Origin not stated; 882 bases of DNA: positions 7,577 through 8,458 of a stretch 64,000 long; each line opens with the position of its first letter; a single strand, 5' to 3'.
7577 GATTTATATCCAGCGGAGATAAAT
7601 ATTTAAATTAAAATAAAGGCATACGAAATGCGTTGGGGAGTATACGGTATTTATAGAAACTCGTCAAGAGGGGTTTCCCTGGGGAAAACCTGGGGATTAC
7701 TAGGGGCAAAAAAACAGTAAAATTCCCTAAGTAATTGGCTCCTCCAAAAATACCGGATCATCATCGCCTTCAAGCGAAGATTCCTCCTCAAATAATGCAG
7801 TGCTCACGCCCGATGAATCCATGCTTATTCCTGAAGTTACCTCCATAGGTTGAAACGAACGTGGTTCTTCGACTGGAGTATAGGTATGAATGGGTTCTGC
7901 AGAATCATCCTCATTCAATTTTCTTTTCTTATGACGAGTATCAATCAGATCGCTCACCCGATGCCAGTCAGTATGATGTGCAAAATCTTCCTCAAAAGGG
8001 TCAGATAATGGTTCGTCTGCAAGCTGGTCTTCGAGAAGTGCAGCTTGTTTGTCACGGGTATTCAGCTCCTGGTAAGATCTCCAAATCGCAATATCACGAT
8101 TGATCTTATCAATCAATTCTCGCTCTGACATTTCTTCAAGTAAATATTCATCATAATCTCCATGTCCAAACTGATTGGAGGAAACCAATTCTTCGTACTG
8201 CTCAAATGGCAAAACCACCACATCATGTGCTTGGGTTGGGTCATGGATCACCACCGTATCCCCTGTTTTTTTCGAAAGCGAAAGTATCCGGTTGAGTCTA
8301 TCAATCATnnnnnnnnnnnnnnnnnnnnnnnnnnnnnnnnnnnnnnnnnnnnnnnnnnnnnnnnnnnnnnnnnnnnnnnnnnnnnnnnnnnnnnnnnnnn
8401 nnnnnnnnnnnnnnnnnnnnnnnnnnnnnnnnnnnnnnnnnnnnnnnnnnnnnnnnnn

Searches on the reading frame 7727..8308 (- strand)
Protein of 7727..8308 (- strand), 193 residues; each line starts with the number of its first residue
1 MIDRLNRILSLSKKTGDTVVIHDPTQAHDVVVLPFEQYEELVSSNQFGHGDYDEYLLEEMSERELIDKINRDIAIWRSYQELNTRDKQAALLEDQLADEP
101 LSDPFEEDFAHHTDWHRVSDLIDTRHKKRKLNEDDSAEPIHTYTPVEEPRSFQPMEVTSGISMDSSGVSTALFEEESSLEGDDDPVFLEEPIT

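Call 11: search_protein_families(library=pfam, proteins=[window:7727-8308:-], max_evalue=0.01)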
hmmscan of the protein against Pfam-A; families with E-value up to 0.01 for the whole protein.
window:7727-8308:- (193 aa): 0 families

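Call 12: find_encoding_contigs(protein=window:7727-8308:-, flank=10000, max_places=10)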
Protein window:7727-8308:- (193 aa): 1 contig read that carries it; 1 place shown.
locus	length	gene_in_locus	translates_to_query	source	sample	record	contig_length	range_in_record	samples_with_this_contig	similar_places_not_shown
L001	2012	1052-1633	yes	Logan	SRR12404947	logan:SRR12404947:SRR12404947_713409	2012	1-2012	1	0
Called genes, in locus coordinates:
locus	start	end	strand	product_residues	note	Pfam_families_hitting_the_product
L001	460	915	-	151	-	-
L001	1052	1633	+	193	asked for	-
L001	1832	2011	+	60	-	?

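Call 15: find_related_loci(query=window:7727-8308:-, collection=genome_contigs, flank=10000)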
Query window:7727-8308:- (193 aa) in genome_contigs; peptide patterns used: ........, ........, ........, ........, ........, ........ (x = any residue, [..] = any of these).
176 stretches matched a pattern; 28 encode a relative of the query (tblastn E <= 1e-3); 28 distinct loci.
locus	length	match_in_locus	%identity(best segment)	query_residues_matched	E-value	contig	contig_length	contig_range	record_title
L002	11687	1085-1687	68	1-191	2e-81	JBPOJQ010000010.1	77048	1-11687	MAG: Candidatus Magasanikiibacteriota bacterium isolate MAG_812 c_000000621904, whole genome shotgun sequence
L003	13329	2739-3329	67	1-191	3e-80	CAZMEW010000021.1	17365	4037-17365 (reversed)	MAG TPA_asm: uncultured Gammaproteobacteria bacterium isolate SRP278252_co2_113 genome assembly, contig: NODE_6792_lengt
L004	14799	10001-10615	65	1-193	5e-76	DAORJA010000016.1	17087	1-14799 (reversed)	MAG TPA_asm: Candidatus Magasanikbacteria bacterium isolate AMR_MDS_5563 NODE_556_length_17087_cov_5.219763, whole genom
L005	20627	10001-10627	65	1-193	1e-79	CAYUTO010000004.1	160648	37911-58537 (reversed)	MAG TPA_asm: uncultured Gammaproteobacteria bacterium isolate SRP285395_co2_42 genome assembly, contig: NODE_96_length_1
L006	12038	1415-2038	63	1-193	3e-75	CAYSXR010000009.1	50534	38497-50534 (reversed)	MAG TPA_asm: uncultured Gammaproteobacteria bacterium isolate SRP286056_co2_340 genome assembly, contig: NODE_753_length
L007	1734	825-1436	56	1-193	4e-69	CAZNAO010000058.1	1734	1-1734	MAG TPA_asm: uncultured Gammaproteobacteria bacterium isolate SRP329715_co1_182 genome assembly, contig: NODE_124303_len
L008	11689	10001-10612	55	1-193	1e-65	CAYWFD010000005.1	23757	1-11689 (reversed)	MAG TPA_asm: uncultured Gammaproteobacteria bacterium isolate binchicken_co326_112 genome assembly, contig: NODE_986_len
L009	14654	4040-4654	52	1-193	1e-62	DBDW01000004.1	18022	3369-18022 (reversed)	MAG TPA_asm: Candidatus Magasanikbacteria bacterium UBA922 UBA922_contig_235, whole genome shotgun sequence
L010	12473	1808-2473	35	1-192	1e-35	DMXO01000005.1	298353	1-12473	MAG TPA_asm: Candidatus Magasanikbacteria bacterium isolate UBA11699 contig_358, whole genome shotgun sequence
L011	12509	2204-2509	39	1-101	4e-14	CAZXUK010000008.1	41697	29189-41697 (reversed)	MAG TPA_asm: uncultured Gammaproteobacteria bacterium isolate binchicken_co13_442 genome assembly, contig: NODE_945_leng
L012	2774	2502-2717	42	1-80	3e-12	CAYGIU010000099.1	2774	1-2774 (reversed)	MAG TPA_asm: uncultured Gammaproteobacteria bacterium isolate ERP113451_co1_191 genome assembly, contig: NODE_61227_leng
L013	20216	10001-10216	41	1-80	3e-12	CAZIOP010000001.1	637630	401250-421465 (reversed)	MAG TPA_asm: uncultured Gammaproteobacteria bacterium isolate binchicken_co105_50 genome assembly, contig: NODE_2_length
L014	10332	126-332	42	15-81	4e-12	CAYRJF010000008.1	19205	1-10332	MAG TPA_asm: uncultured Gammaproteobacteria bacterium isolate binchicken_co13_456 genome assembly, contig: NODE_4027_len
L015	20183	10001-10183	43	15-83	6e-12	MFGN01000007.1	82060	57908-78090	MAG: Candidatus Falkowbacteria bacterium RIFOXYD12_FULL_34_57 rifoxyd3_full_scaffold_156, whole genome shotgun sequence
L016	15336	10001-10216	40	1-80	7e-12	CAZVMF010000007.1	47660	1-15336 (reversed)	MAG TPA_asm: uncultured Gammaproteobacteria bacterium isolate SRP278252_co2_59 genome assembly, contig: NODE_1255_length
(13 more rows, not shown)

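Call 26: find_homologous_proteins(query=window:7727-8308:-, max_evalue=1e-10)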
Query window:7727-8308:- (193 aa): 20 proteins with E <= 1e-10 among 181 candidates.
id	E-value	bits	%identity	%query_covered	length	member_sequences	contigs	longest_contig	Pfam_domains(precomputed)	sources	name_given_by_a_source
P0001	6.9e-122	423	100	100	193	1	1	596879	-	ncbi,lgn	-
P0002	3.9e-75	270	66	100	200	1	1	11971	-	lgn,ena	-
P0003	7.6e-75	269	68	99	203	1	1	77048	-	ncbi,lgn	-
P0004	3.7e-74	267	67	99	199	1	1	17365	-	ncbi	-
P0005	6.9e-72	260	65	100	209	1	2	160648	-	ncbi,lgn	-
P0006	1.0e-70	256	65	100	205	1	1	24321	-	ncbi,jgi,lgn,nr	ncbi:MAG TPA: hypothetical protein PK295_02125 [Candidatus Magasanikbacteria bacterium]|nr:hypotheti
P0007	5.1e-70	253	65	100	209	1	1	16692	-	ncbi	-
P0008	3.7e-69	251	63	100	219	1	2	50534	-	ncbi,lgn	-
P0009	5.9e-68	247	62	100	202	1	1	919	-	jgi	jgi:hypothetical protein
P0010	3.1e-67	244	60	99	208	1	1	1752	-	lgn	-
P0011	4.0e-67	244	61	100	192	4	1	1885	-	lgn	-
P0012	1.1e-66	243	62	100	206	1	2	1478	-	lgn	-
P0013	5.6e-66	240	59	99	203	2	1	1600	-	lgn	-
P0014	4.8e-64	234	57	100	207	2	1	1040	-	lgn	-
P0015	2.9e-62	228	61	100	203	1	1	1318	-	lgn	-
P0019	4.5e-49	185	49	100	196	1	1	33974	-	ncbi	-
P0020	7.8e-23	100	46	65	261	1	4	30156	-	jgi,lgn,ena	-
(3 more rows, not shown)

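Call 27: find_encoding_contigs(protein=P0002, flank=3000, max_places=2)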
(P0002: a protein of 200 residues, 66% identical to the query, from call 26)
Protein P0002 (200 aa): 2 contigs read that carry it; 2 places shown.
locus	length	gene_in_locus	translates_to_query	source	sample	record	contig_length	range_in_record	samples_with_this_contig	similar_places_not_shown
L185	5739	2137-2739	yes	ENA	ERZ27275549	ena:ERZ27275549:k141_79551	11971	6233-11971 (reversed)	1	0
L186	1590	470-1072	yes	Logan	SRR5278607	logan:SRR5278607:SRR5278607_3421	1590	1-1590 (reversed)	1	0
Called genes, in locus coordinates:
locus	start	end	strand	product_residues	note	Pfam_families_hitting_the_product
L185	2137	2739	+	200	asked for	-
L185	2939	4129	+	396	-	PF00009:GTP_EFTU, PF03144:GTP_EFTU_D2, PF03143:GTP_EFTU_D3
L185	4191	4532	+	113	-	PF00338:Ribosomal_S10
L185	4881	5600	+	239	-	PF00297:Ribosomal_L3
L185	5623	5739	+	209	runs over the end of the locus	PF00573:Ribosomal_L4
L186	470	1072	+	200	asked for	-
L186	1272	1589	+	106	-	?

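Call 28: find_encoding_contigs(protein=P0006, flank=3000, max_places=2)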
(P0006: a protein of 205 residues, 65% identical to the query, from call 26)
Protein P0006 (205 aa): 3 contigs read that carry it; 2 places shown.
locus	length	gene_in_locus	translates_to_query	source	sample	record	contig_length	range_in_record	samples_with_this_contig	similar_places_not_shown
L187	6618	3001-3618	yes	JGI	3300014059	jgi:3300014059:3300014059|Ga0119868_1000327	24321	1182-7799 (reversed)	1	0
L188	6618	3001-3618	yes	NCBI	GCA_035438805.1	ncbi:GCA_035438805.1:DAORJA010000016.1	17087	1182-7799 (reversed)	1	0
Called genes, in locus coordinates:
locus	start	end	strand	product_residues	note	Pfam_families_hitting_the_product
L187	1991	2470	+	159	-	PF01872:RibD_C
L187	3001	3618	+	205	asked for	-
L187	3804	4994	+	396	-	PF00009:GTP_EFTU, PF03144:GTP_EFTU_D2, PF03143:GTP_EFTU_D3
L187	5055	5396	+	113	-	PF00338:Ribosomal_S10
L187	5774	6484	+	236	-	PF00297:Ribosomal_L3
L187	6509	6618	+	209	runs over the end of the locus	PF00573:Ribosomal_L4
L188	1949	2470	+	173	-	PF01872:RibD_C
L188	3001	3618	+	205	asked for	-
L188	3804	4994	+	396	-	PF00009:GTP_EFTU, PF03144:GTP_EFTU_D2, PF03143:GTP_EFTU_D3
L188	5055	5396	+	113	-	PF00338:Ribosomal_S10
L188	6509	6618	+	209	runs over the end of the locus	PF00573:Ribosomal_L4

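Call 29: find_encoding_contigs(protein=P0007, flank=3000, max_places=2)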
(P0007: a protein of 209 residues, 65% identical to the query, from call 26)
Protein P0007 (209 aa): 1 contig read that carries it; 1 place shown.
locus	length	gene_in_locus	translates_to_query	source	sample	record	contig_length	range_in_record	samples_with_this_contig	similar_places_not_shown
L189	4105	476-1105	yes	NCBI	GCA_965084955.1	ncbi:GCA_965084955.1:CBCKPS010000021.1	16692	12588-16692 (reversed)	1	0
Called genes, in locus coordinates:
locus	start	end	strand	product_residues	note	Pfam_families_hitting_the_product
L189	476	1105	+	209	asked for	-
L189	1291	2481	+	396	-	PF00009:GTP_EFTU, PF03144:GTP_EFTU_D2, PF03143:GTP_EFTU_D3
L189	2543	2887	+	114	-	PF00338:Ribosomal_S10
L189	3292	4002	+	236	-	PF00297:Ribosomal_L3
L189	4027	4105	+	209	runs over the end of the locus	PF00573:Ribosomal_L4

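Call 30: find_encoding_contigs(protein=P0019, flank=3000, max_places=2)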
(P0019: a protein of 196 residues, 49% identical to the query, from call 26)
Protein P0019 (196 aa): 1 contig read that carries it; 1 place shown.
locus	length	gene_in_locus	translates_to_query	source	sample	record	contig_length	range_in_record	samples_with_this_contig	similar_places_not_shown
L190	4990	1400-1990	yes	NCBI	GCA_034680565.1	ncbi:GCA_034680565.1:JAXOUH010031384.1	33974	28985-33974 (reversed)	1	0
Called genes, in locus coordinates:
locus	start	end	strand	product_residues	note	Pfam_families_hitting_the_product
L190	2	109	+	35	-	?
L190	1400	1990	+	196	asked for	-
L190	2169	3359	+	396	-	PF00009:GTP_EFTU, PF03144:GTP_EFTU_D2, PF03143:GTP_EFTU_D3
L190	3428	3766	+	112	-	PF00338:Ribosomal_S10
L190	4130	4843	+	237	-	PF00297:Ribosomal_L3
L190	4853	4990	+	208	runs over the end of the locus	PF00573:Ribosomal_L4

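Call 31: find_encoding_contigs(protein=P0010, flank=3000, max_places=2)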
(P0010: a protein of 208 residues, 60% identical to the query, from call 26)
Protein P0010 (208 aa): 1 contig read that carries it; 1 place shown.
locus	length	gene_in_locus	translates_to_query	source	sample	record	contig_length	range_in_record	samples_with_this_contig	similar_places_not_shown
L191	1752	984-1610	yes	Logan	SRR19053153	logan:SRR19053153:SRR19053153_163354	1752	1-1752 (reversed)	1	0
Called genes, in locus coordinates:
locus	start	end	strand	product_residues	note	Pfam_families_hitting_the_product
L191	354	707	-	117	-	-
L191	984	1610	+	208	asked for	-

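Call 32: find_encoding_contigs(protein=P0011, flank=3000, max_places=2)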
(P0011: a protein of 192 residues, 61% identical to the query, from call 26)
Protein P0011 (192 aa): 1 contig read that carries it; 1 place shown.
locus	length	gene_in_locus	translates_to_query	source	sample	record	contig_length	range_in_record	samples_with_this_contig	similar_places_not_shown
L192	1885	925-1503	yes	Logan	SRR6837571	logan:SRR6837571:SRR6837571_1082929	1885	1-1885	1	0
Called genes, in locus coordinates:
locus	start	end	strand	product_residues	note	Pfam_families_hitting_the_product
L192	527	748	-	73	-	-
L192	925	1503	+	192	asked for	-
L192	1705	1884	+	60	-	?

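Call 33: find_encoding_contigs(protein=P0013, flank=3000, max_places=2)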
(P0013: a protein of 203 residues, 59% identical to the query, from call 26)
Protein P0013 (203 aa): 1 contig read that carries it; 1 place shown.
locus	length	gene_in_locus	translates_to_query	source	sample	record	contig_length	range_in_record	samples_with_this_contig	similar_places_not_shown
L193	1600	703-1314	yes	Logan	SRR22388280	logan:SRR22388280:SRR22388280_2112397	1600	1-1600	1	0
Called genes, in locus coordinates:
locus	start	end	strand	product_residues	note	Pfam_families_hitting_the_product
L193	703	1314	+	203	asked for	-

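Call 34: find_encoding_contigs(protein=P0020, flank=3000, max_places=3)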
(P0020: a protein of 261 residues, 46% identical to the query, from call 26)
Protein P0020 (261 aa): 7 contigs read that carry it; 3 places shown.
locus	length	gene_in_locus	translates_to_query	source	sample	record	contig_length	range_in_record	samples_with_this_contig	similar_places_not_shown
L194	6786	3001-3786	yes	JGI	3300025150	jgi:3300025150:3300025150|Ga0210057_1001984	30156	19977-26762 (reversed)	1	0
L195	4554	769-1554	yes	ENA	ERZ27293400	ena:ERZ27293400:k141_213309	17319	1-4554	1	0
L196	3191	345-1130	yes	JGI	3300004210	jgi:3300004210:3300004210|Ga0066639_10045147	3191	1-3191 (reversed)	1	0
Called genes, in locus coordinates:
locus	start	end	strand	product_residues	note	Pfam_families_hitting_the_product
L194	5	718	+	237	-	PF03807:F420_oxidored (weak), PF14748:P5CR_dimer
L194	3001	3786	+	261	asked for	-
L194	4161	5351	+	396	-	PF00009:GTP_EFTU, PF03144:GTP_EFTU_D2, PF03143:GTP_EFTU_D3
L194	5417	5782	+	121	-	PF00338:Ribosomal_S10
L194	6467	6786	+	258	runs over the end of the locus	PF00297:Ribosomal_L3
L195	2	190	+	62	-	?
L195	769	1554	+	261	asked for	-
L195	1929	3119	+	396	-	PF00009:GTP_EFTU, PF03144:GTP_EFTU_D2, PF03143:GTP_EFTU_D3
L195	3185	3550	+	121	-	PF00338:Ribosomal_S10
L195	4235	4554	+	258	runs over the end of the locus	PF00297:Ribosomal_L3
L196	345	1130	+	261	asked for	-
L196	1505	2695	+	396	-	PF00009:GTP_EFTU, PF03144:GTP_EFTU_D2, PF03143:GTP_EFTU_D3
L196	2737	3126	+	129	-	PF00338:Ribosomal_S10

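Call 46: search_protein_families(library=ncbifam, proteins=[window:7727-8308:-], max_evalue=5)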
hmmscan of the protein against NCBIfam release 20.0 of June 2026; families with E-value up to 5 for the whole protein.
window:7727-8308:- (193 aa): 0 families

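Call 72: find_encoding_contigs(protein=P0012, flank=3000, max_places=3)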
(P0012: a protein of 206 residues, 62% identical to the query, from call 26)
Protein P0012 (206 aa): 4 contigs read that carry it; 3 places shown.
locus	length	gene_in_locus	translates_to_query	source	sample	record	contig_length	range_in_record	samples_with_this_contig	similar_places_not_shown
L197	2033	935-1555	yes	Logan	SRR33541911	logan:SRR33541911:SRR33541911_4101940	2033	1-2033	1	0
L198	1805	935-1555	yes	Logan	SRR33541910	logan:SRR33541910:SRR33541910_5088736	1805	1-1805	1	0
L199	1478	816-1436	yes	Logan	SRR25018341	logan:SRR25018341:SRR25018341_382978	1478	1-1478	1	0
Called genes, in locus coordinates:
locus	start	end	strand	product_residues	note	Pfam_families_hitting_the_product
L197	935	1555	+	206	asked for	-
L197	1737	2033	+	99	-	?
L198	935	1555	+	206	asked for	-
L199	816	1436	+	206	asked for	-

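Call 73: find_encoding_contigs(protein=P0015, flank=3000, max_places=3)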
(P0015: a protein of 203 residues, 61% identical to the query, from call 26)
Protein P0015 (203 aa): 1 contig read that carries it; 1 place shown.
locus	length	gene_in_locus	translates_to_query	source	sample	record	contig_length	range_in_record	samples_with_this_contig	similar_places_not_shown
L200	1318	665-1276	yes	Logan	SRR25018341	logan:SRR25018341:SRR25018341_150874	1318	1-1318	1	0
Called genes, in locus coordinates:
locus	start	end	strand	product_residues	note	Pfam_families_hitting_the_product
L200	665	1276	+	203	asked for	-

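Call 87: search_protein_families(library=phrogs, proteins=[window:7727-8308:-], max_evalue=1)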
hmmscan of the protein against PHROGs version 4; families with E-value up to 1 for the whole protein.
window:7727-8308:- (193 aa): 1 family
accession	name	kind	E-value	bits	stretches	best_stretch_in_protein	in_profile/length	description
phrog_7241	-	transcription regulation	0.11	13.5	1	19-48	4-33/122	transcriptional regulator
